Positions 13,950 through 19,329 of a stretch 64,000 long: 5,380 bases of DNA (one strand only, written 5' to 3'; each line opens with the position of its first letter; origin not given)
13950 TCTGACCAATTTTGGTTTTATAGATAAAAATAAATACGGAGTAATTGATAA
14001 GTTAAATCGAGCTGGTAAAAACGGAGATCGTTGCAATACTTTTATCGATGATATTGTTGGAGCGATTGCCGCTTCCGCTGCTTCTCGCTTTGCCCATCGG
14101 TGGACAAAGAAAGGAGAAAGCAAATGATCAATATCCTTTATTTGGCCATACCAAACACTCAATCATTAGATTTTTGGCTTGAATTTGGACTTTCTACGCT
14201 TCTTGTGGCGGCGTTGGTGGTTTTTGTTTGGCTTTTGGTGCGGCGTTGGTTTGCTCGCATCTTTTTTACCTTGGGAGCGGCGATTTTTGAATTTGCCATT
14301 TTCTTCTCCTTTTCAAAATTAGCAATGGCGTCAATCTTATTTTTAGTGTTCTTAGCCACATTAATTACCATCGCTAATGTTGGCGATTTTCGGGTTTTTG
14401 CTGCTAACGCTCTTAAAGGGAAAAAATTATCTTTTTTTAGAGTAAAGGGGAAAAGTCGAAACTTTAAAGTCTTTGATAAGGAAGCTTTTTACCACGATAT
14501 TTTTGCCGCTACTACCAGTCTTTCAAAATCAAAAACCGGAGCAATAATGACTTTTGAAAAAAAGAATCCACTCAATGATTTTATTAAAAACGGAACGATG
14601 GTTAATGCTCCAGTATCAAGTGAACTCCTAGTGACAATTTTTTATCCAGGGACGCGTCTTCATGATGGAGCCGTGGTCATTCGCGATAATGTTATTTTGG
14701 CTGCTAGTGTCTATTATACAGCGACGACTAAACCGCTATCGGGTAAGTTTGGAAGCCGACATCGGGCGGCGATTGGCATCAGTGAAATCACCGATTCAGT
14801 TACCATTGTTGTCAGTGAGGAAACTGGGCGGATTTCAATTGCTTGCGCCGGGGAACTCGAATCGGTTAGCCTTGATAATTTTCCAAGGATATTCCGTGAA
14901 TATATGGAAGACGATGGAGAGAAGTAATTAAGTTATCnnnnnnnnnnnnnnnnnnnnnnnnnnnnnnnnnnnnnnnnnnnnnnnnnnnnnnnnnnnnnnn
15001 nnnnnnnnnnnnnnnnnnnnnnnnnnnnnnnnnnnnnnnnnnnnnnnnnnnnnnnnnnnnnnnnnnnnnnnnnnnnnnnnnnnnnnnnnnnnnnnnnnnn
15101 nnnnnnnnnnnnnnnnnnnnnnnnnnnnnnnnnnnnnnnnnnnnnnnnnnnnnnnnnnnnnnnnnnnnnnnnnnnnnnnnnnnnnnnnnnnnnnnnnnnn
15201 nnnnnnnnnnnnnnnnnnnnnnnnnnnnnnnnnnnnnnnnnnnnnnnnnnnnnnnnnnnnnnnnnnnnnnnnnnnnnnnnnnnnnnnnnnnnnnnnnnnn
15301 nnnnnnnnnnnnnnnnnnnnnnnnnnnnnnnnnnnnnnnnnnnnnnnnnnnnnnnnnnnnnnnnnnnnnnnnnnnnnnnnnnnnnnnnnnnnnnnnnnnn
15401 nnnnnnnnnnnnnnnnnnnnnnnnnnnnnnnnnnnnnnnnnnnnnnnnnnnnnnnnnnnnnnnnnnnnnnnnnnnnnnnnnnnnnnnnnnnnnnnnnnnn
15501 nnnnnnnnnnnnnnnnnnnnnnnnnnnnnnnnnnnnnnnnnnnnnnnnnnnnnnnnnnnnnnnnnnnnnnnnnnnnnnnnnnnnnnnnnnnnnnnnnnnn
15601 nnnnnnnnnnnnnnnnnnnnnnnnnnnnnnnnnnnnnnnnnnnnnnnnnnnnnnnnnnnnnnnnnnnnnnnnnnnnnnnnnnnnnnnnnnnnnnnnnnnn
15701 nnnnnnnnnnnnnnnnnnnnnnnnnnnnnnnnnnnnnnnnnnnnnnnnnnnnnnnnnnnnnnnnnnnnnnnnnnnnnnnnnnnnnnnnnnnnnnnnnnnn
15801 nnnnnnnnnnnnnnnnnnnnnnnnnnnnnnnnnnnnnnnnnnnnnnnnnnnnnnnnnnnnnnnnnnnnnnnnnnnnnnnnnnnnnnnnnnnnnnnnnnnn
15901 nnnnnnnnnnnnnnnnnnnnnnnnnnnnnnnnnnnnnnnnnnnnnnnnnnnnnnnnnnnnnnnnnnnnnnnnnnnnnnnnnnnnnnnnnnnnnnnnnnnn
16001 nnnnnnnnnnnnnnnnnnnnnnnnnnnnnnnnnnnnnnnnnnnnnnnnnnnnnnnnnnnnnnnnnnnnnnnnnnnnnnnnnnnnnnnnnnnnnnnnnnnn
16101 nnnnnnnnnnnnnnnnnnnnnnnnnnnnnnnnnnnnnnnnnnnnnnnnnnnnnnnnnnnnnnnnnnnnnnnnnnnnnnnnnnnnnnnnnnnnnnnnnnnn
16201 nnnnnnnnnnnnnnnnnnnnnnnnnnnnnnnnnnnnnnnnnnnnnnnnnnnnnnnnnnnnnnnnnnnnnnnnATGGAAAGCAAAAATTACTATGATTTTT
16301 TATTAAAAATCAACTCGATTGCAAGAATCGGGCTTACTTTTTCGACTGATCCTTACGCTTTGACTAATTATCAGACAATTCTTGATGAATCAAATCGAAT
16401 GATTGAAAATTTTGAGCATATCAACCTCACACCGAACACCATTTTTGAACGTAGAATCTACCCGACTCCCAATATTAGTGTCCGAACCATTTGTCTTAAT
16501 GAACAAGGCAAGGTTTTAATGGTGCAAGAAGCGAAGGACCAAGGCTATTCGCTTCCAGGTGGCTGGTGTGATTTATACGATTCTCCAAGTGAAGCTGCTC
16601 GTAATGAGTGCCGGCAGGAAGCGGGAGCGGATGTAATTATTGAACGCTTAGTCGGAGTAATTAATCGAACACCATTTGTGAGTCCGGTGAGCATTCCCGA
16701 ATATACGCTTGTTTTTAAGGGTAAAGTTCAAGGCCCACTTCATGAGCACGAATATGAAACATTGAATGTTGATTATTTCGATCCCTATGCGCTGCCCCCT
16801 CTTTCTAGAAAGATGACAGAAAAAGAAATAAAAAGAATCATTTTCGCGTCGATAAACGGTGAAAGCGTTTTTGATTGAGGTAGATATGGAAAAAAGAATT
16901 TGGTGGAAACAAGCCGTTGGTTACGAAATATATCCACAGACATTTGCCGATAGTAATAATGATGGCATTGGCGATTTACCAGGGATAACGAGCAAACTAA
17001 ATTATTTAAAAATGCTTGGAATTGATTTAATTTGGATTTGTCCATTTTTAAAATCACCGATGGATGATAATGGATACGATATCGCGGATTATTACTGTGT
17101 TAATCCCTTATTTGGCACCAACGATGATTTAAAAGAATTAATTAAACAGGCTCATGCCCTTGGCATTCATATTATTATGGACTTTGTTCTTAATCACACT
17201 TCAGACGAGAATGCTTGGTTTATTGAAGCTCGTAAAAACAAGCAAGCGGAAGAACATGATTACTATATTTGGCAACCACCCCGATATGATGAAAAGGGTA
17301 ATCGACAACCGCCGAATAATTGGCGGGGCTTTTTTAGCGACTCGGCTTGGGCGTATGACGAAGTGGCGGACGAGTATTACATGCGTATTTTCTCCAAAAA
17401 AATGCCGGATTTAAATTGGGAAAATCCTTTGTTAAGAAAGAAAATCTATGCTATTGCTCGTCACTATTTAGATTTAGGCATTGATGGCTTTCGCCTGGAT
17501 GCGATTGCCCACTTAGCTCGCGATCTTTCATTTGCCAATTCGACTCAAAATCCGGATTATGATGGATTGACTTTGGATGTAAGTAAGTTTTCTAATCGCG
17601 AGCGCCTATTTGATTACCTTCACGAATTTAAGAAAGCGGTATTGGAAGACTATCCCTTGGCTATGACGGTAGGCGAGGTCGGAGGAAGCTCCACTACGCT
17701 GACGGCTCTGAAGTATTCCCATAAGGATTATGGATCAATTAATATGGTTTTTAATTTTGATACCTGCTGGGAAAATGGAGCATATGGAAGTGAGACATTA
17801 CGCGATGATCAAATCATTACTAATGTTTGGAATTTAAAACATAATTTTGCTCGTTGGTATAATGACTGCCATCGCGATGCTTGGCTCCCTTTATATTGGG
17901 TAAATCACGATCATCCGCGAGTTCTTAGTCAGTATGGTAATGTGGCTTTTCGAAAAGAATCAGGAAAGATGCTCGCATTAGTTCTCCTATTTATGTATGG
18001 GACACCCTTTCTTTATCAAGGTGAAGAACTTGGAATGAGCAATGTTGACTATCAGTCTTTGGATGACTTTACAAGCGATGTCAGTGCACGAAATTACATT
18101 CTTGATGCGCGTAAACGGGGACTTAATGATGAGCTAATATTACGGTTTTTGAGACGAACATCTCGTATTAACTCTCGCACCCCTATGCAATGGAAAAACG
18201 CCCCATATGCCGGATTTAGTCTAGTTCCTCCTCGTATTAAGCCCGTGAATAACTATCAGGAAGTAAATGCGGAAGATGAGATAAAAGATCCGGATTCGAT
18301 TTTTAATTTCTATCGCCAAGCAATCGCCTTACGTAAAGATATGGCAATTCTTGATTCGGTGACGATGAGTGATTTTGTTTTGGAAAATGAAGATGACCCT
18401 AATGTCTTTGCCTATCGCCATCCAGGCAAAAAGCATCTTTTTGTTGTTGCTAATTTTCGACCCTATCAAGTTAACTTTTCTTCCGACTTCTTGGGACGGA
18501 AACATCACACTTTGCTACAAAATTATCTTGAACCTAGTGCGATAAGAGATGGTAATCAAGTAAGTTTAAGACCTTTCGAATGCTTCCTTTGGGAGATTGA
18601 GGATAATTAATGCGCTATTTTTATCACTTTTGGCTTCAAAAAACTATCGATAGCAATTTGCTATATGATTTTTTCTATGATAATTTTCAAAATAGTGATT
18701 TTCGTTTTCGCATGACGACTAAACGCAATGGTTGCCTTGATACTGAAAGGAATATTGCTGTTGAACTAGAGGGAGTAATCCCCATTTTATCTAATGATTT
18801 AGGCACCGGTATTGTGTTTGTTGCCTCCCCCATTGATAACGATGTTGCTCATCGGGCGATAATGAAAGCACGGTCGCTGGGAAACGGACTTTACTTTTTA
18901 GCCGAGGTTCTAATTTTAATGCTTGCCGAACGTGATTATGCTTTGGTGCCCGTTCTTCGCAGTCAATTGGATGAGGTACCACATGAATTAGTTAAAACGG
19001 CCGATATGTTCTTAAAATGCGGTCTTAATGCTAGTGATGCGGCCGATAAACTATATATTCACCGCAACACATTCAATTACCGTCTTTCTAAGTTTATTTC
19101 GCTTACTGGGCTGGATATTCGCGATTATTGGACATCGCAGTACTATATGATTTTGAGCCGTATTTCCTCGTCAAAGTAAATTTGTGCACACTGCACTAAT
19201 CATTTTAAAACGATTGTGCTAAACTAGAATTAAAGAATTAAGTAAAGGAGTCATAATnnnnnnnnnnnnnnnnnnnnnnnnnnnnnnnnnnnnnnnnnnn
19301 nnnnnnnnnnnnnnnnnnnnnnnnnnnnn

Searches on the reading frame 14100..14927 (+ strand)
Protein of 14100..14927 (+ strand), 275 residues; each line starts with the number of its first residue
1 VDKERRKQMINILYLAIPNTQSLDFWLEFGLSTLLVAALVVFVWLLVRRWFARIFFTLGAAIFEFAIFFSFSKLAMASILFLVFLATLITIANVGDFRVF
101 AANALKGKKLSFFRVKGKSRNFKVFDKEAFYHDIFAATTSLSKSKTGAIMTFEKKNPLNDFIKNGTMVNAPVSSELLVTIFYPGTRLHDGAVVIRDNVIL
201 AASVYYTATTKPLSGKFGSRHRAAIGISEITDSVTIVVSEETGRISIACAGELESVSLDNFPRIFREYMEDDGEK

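Call 65: search_protein_families(library=pfam, proteins=[window:14100-14927:+], max_evalue=0.001)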
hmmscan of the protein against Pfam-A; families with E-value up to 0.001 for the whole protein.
window:14100-14927:+ (275 aa): 1 family
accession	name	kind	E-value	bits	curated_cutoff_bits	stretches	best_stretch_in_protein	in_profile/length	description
PF02457.21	DAC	-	4.7e-37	126.6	27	1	137-252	3-118/119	DisA bacterial checkpoint controller nucleotide-binding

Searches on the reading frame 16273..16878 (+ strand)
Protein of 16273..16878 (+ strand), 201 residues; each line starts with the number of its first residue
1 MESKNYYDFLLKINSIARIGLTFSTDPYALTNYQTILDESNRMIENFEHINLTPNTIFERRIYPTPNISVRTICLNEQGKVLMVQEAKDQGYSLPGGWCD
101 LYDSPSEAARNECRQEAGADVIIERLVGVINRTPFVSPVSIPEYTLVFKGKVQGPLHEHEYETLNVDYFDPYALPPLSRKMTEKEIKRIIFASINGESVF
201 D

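Call 65: search_protein_families(library=pfam, proteins=[window:16273-16878:+], max_evalue=0.001)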
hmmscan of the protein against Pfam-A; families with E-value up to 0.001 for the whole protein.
window:16273-16878:+ (201 aa): 2 families
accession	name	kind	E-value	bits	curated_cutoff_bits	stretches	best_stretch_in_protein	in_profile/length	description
PF00293.34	NUDIX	-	4e-11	43.5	21.1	1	68-177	4-119/134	NUDIX domain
PF12535.13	Nudix_N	-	1.8e-05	24.8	27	1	8-46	5-43/56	Hydrolase of X-linked nucleoside diphosphate N terminal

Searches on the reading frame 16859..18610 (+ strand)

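Call 65: search_protein_families(library=pfam, proteins=[window:16859-18610:+], max_evalue=0.001)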
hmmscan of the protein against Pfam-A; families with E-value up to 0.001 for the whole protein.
window:16859-18610:+ (583 aa): 1 family
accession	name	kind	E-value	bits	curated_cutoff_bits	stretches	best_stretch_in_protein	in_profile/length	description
PF00128.31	Alpha-amylase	-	4.2e-136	455.2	22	1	24-498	2-443/446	Alpha amylase, catalytic domain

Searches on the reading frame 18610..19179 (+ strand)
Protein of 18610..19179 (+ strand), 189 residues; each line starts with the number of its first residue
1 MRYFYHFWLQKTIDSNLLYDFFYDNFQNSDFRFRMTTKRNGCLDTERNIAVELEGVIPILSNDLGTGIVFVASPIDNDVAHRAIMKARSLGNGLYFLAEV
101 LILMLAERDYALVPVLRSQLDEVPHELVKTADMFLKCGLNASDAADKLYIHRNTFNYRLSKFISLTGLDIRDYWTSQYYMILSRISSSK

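Call 65: search_protein_families(library=pfam, proteins=[window:18610-19179:+], max_evalue=0.001)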
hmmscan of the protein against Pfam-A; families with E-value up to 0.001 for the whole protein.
window:18610-19179:+ (189 aa): 1 family
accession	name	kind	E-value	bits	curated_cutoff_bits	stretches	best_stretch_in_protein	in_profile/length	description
PF13556.12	HTH_30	-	9.4e-16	57.8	27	1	127-174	1-48/59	PucR C-terminal helix-turn-helix domain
